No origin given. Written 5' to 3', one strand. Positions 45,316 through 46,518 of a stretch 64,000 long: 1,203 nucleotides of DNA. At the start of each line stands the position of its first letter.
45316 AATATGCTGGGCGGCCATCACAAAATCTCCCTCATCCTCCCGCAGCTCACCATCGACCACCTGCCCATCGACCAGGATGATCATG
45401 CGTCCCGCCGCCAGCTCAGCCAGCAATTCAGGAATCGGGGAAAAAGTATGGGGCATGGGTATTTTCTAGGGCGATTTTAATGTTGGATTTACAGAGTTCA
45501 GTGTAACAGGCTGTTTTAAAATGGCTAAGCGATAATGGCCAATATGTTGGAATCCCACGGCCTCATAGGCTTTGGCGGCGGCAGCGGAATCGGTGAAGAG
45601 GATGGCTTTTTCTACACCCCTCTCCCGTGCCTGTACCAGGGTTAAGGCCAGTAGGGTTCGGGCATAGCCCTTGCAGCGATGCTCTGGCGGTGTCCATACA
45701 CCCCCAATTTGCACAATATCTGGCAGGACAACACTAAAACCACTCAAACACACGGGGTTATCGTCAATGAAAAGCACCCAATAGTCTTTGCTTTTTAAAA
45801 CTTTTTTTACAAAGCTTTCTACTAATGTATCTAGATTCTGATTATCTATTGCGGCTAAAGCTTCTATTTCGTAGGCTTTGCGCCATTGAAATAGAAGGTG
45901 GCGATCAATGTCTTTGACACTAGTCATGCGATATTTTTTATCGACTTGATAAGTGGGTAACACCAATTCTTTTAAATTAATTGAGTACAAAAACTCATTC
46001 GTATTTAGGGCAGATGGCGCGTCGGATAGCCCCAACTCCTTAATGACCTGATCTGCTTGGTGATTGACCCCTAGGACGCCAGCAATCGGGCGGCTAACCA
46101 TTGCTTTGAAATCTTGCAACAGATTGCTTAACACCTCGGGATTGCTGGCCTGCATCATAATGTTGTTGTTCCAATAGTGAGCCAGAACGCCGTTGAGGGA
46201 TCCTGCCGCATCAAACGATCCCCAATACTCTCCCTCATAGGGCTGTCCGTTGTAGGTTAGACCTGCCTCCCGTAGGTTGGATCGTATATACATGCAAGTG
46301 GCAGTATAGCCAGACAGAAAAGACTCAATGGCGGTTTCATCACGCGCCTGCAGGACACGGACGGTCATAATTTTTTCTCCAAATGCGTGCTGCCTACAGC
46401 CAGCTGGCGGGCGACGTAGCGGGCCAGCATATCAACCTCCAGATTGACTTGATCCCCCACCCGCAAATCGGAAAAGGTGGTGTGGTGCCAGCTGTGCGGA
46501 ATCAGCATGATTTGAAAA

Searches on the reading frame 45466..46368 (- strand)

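Call 47: search_protein_families(library=pfam, proteins=[window:45466-46368:-], max_evalue=0.001)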
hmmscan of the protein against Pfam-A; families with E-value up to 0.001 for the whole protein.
window:45466-46368:- (300 aa): 4 families
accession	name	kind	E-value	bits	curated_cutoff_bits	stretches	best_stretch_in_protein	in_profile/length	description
PF00583.31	Acetyltransf_1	-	1.5e-09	38.5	20.7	1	192-273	31-116/116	Acetyltransferase (GNAT) family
PF13508.13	Acetyltransf_7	-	1.2e-07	32.5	27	1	194-274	3-83/84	Acetyltransferase (GNAT) domain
PF13527.13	Acetyltransf_9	-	2.4e-06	28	25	1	219-275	73-126/127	Acetyltransferase (GNAT) domain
PF13673.13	Acetyltransf_10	-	0.00011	22.6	23.6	1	187-277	23-111/128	Acetyltransferase (GNAT) domain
